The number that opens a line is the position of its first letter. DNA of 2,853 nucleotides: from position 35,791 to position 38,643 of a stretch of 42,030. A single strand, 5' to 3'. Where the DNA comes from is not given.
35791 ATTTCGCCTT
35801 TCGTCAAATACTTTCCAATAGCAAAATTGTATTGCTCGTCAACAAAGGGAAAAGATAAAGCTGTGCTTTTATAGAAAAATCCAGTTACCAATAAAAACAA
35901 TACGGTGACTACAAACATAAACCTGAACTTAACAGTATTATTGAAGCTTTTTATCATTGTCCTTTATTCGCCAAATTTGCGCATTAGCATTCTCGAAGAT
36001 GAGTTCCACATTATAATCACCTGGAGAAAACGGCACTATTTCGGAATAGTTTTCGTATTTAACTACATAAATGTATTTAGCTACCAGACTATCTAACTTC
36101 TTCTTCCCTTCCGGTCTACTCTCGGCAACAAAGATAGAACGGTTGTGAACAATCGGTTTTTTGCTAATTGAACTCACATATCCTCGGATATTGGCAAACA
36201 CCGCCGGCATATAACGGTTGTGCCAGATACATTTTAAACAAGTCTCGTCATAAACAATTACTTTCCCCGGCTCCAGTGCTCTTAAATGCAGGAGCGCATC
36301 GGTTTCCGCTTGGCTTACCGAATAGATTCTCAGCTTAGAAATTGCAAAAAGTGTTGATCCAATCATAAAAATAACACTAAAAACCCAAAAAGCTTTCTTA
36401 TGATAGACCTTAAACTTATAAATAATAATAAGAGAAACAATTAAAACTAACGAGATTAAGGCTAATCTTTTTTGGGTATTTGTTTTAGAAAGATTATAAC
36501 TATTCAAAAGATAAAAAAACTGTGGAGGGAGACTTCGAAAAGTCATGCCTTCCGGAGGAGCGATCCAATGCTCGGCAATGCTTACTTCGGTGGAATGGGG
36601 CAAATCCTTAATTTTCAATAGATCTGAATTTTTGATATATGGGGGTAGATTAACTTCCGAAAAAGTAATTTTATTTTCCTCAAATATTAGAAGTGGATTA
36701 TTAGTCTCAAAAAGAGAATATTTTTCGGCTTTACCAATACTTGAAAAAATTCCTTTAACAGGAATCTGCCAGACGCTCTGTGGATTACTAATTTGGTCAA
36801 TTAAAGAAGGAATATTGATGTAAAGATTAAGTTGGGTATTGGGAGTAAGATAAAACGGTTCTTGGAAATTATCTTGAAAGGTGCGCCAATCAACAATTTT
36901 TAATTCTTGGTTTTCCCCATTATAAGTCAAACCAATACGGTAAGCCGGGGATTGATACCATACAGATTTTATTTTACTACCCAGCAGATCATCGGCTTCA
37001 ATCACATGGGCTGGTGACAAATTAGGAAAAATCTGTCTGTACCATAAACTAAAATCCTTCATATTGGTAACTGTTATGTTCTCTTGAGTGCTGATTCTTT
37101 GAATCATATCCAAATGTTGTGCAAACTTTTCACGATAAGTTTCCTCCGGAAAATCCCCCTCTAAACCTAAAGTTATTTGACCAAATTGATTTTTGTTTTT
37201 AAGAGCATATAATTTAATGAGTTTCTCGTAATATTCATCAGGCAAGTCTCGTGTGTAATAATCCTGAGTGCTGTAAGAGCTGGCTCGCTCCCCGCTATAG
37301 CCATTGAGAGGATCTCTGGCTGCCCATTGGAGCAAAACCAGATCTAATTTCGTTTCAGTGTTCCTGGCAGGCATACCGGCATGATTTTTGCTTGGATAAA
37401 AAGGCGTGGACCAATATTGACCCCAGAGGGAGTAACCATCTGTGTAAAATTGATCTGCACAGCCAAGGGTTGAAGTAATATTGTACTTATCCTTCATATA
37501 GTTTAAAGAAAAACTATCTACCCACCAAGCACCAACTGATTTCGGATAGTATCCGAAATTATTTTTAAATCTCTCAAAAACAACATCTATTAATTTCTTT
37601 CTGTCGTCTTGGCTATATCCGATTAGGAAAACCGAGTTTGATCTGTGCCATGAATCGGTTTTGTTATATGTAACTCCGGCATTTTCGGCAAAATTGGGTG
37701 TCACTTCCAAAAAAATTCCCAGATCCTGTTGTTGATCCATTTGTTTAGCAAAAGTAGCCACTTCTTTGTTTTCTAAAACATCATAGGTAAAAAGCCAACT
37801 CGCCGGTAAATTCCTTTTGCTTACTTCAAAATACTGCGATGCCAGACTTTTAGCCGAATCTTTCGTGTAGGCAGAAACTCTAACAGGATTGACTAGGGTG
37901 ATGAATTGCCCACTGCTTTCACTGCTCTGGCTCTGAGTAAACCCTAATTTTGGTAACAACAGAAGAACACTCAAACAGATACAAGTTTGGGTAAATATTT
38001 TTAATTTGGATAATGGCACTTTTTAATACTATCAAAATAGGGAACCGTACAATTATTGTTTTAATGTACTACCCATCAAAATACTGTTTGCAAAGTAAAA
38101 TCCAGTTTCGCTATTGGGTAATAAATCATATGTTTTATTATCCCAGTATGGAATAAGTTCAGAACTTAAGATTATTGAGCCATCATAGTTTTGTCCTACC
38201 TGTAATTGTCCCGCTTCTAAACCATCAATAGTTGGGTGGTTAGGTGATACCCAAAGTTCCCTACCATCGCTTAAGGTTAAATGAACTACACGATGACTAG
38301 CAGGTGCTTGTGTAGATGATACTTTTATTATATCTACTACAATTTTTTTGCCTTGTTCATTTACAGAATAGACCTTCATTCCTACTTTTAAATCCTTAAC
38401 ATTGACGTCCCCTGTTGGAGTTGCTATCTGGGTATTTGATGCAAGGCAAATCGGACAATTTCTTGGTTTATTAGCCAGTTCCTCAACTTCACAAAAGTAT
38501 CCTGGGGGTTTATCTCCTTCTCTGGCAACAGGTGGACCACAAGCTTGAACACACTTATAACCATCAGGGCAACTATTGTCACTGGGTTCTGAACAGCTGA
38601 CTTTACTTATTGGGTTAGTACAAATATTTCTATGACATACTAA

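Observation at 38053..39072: Hedgehog-like architecture: anchored Cys-rich ectodomain ending in a Hint domain that lacks the C-terminal Asn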

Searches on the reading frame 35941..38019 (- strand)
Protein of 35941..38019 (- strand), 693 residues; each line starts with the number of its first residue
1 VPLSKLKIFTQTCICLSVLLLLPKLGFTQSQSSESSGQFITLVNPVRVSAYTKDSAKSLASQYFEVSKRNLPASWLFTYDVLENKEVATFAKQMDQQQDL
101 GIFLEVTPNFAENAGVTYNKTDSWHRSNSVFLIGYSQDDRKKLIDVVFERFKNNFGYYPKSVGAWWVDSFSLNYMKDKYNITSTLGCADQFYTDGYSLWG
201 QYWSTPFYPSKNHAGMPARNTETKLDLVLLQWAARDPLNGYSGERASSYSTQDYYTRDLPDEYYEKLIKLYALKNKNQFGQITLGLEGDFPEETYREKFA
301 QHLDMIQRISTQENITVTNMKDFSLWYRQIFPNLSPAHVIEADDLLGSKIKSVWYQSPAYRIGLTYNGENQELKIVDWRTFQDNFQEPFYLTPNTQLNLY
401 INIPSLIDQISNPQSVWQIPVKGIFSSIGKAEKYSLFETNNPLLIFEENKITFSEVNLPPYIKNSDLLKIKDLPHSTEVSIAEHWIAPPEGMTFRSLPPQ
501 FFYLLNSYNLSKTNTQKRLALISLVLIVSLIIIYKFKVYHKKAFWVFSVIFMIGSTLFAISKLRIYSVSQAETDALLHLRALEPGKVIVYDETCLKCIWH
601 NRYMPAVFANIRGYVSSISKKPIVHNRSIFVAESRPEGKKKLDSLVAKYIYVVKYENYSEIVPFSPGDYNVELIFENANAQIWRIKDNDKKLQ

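Call 27: search_protein_families(library=pfam, proteins=[window:35941-38019:-], max_evalue=0.001)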
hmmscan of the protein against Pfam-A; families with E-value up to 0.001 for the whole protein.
window:35941-38019:- (693 aa): 1 family
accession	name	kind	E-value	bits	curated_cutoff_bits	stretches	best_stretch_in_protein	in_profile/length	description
PF12979.12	DUF3863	-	0.0007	18.9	27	0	142-233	115-204/349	Domain of Unknown Function with PDB structure (DUF3863)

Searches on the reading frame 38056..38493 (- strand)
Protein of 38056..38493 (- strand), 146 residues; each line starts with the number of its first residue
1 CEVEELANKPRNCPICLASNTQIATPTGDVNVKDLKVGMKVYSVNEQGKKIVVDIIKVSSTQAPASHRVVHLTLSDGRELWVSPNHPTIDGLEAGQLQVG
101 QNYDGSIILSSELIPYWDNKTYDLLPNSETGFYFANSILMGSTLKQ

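Call 32: search_solved_structures(query=A2, max_evalue=1, show_alignments=5)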
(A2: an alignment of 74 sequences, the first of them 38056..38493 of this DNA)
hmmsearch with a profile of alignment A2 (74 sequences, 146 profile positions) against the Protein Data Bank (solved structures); distinct sequences matched with E-value up to 1: 19.
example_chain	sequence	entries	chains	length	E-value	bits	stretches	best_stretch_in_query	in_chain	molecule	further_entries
6dsl_B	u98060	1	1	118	2.1e-07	34.1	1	70-139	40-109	Consensus engineered intein CatC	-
6qaz_A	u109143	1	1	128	9.8e-06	28.7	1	17-139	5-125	cyanophage-like gp41-1 intein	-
6riz_A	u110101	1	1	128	2.7e-05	27.3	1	17-139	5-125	gp41-1 intein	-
2lwy_A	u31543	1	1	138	0.0012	21.9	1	19-106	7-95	BACTERIAL INTEIN-LIKE DOMAIN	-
6tyy_A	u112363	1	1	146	0.022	17.8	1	32-88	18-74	Protein hedgehog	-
1at0_A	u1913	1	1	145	0.043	16.9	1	32-88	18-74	17-HEDGEHOG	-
3ifj_A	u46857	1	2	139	0.05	16.6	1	16-112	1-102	Endonuclease PI-MtuI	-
8w20_A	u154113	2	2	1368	0.068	16.2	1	30-135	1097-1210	Intein C-terminal splicing domain-containing protein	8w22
2in0_A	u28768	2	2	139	0.088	15.9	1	16-109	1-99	Endonuclease PI-MtuI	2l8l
5k08_A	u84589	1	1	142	0.091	15.8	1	16-109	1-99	RecA mini intein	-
3igd_A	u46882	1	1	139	0.092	15.8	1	16-109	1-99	Endonuclease PI-MtuI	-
5i0a_A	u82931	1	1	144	0.095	15.7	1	16-109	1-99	Intein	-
2in9_A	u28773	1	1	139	0.1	15.6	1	16-109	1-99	Endonuclease PI-MtuI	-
4gig_A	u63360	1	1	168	0.11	15.5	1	11-90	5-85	DNA polymerase III subunit alpha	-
3nzm_A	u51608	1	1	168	0.13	15.3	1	11-90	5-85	DNA polymerase III subunit alpha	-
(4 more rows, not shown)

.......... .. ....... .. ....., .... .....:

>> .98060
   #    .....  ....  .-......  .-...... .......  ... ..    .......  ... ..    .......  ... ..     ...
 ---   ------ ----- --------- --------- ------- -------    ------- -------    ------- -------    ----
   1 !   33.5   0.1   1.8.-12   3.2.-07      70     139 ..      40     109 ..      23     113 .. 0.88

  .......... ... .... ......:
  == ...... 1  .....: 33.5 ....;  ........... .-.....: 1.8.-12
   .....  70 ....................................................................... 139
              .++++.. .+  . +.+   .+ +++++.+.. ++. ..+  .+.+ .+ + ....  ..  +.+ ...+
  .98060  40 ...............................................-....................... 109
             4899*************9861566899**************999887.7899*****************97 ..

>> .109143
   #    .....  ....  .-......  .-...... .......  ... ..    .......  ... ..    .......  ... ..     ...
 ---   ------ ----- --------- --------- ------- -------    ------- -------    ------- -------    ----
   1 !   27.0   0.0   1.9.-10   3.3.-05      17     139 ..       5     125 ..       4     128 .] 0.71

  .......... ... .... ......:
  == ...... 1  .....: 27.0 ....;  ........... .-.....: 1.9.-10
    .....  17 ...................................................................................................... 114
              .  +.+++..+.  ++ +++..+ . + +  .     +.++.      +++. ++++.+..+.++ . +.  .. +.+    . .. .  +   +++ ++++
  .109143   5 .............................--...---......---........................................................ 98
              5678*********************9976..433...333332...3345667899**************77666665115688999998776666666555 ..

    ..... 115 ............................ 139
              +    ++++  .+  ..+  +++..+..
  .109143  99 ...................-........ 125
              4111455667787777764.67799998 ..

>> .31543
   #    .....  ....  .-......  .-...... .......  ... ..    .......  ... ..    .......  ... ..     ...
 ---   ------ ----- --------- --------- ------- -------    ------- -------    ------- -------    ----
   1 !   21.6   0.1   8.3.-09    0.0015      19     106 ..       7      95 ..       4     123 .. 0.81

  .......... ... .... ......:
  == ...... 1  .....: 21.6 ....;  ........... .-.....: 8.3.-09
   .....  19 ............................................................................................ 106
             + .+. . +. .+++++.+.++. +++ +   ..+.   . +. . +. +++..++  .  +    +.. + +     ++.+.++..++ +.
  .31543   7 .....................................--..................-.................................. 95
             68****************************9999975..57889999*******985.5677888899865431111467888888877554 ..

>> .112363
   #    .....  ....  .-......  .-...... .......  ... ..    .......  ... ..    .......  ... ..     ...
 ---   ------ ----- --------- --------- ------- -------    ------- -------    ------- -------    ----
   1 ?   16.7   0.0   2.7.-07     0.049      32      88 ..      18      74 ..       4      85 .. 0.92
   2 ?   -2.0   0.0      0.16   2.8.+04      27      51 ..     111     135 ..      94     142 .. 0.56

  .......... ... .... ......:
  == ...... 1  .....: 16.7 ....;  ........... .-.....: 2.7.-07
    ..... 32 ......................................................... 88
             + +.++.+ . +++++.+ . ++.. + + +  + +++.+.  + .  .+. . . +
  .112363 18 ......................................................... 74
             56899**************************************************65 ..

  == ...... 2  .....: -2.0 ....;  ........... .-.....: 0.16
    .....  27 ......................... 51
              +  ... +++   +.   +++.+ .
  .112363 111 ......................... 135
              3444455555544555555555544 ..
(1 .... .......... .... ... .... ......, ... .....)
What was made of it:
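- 38068..38448 (-): Hint domain (Cys221-Ser347, 127 aa, mini-intein size, no endonuclease). A profile search of PDB hits inteins, BIL and Hedgehog (call 32).
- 38101..38106 (-): Thr335-Gly336 at the place of intein His F:13. gp41-1 alignment (call 32).
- Closest known: Class 1 mini-inteins. Same: They give the best sequence-profile matches (E 2e-7 to 1e-5) over blocks A, B, F and the start of G (call 32).
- Checked: The HN-to-GS mapping is confirmed by a profile alignment to the gp41-1 and CatC inteins: ANDIL-THN|S against ANGIL-LGS|T (call 32).
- Tried and rejected: D46 aligns to a variable position, and the invariant His272 aligns to Hh Gln53 (call 32).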

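Call 33: search_protein_families(library=pfam, alignment_id=A2, max_evalue=0.01)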
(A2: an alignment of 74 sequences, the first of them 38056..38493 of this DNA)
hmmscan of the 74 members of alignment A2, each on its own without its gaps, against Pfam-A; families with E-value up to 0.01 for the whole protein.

A. member 1, window:38056-38493:- (146 aa): 4 families
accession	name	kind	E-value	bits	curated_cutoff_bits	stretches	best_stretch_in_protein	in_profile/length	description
PF13403.11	Hint_2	-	1.2e-07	32.7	28.4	1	15-88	1-83/147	Hint domain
PF14623.11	Vint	-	0.0015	18.8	27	1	16-87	2-63/166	Hint-domain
PF01079.26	Hint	-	0.0022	18.1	29.7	1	16-86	13-84/213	Hint module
PF07076.17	DUF1344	-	0.0042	17.3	23.1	0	28-55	30-59/60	Protein of unknown function (DUF1344)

B. families by the number of members that match (of 74 scanned): 8 families
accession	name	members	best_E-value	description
PF13403.11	Hint_2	74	4.1e-11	Hint domain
PF14623.11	Vint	26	4.8e-05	Hint-domain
PF01079.26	Hint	5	0.00028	Hint module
PF13360.13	PQQ_2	3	0.0032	Outer membrane protein assembly factor BamB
PF14890.11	Intein_splicing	2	0.00025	Intein splicing domain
PF07591.16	PT-HINT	1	0.00047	Pretoxin HINT domain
PF08666.17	SAF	1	0.0023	SAF domain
PF07076.17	DUF1344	1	0.0042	Protein of unknown function (DUF1344)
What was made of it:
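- One of the 74 members gives a weak PT-HINT hit (call 33).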

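Call 47: search_protein_representatives(protein=window:38056-38493:-)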
Query: 146 residues. Proteins with E-value up to 0.001 (for the whole library): 1491; up to 1e-10: 1117; up to 1e-30: 269. The best 150 are listed.
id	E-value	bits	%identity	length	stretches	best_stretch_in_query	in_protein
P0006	2.5e-72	257.5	75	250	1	1-146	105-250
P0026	5.0e-60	217.6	65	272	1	1-144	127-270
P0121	1.2e-53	196.9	60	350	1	1-145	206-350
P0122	9.2e-51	187.6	62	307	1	11-144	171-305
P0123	1.8e-49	183.4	57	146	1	6-145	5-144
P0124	8.4e-49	181.2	61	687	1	9-145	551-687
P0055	1.8e-48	180.2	58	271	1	1-144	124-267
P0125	1.6e-47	177.1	59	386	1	11-144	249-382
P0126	1.2e-46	174.3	59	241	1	9-145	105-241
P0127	7.2e-46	171.7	59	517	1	8-145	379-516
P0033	2.0e-45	170.3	61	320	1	9-145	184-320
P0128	2.4e-45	170.0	56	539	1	1-145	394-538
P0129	2.2e-44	166.9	58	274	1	8-144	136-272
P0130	2.6e-44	166.7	59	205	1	9-144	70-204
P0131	5.8e-44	165.6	55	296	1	9-145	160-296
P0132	5.8e-44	165.5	56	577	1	12-145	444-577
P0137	1.2e-42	161.3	58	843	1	7-146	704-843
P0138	2.8e-42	160.1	54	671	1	4-145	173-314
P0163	2.3e-39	150.7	49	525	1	4-145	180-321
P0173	1.7e-38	147.9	54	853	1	1-145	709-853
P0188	8.8e-38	145.5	53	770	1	14-145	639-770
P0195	2.9e-37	143.9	52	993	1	16-145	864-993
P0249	3.5e-35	137.1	51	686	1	14-145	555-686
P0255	7.4e-35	136.0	51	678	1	12-146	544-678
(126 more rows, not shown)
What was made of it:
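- There are at least 1,117 clusters with strong purifying conservation (call 47).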

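Call 48: search_protein_families(library=pfam, proteins=[P0124, P0137, P0173, P0195, P0188, P0249, P0255, P0138, P0163, P0132], max_evalue=0.001)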
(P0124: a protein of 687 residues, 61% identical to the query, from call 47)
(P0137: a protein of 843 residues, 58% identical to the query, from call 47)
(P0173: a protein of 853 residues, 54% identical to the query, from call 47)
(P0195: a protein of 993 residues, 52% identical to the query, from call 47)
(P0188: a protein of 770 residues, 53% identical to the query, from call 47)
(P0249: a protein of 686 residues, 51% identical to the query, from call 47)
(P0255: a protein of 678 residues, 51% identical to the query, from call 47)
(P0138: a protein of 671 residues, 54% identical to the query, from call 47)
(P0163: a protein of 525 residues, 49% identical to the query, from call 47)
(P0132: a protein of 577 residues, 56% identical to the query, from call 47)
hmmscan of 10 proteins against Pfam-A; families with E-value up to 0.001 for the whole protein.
P0124 (687 aa): 3 families
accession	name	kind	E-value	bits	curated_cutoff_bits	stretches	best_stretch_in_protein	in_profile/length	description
PF13403.11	Hint_2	-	1.8e-08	35.4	28.4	1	557-632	1-85/147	Hint domain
PF00404.24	Dockerin_1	-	1.5e-05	25.5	22.9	1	452-496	1-52/57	Dockerin type I domain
PF14623.11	Vint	-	0.00091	19.5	27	0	558-630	2-64/166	Hint-domain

P0137 (843 aa): 3 families
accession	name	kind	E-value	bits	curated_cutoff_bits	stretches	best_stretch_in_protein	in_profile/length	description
PF13403.11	Hint_2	-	8.8e-05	23.4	28.4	1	713-784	2-82/147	Hint domain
PF00404.24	Dockerin_1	-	0.0001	22.9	22.9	1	454-502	1-56/57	Dockerin type I domain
PF22148.1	Fervidolysin_NPro-like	-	0.00018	22.2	21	1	565-645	7-81/81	Fervidolysin N-terminal prodomain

P0173 (853 aa): 1 family
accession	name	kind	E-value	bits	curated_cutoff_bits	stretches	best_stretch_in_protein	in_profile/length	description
PF00404.24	Dockerin_1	-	5.5e-06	26.9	22.9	1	406-454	2-55/57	Dockerin type I domain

P0195 (993 aa): 0 families

P0188 (770 aa): 1 family
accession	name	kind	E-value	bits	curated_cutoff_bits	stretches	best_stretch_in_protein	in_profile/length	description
PF13403.11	Hint_2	-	1.1e-05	26.3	28.4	1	641-713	2-83/147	Hint domain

P0249 (686 aa): 4 families
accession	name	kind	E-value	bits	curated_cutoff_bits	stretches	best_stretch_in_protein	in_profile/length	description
PF18915.5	DUF5667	-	1.7e-08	35.2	27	1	94-178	2-86/99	Domain of unknown function (DUF5667)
PF00050.26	Kazal_1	-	4.5e-07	30.2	21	1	439-467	8-42/49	Kazal-type serine protease inhibitor domain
PF07648.20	Kazal_2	-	0.00015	22.3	22.8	1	439-464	5-31/48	Kazal-type serine protease inhibitor domain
PF13403.11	Hint_2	-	0.00023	22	28.4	1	556-628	1-82/147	Hint domain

P0255 (678 aa): 0 families

P0138 (671 aa): 2 families
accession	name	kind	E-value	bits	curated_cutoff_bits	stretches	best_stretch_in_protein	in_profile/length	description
PF13403.11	Hint_2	-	8.4e-09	36.4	28.4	1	184-257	1-83/147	Hint domain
PF00404.24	Dockerin_1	-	0.00056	20.5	22.9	0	613-660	1-55/57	Dockerin type I domain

P0163 (525 aa): 2 families
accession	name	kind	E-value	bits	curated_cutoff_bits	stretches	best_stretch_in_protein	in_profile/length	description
PF13403.11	Hint_2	-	1.1e-09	39.2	28.4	1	192-263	2-82/147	Hint domain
PF00404.24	Dockerin_1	-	0.00014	22.5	22.9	1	466-514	1-56/57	Dockerin type I domain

P0132 (577 aa): 1 family
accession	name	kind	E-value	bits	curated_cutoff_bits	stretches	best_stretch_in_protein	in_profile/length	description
PF13403.11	Hint_2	-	1.2e-05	26.2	28.4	1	447-498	1-55/147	Hint domain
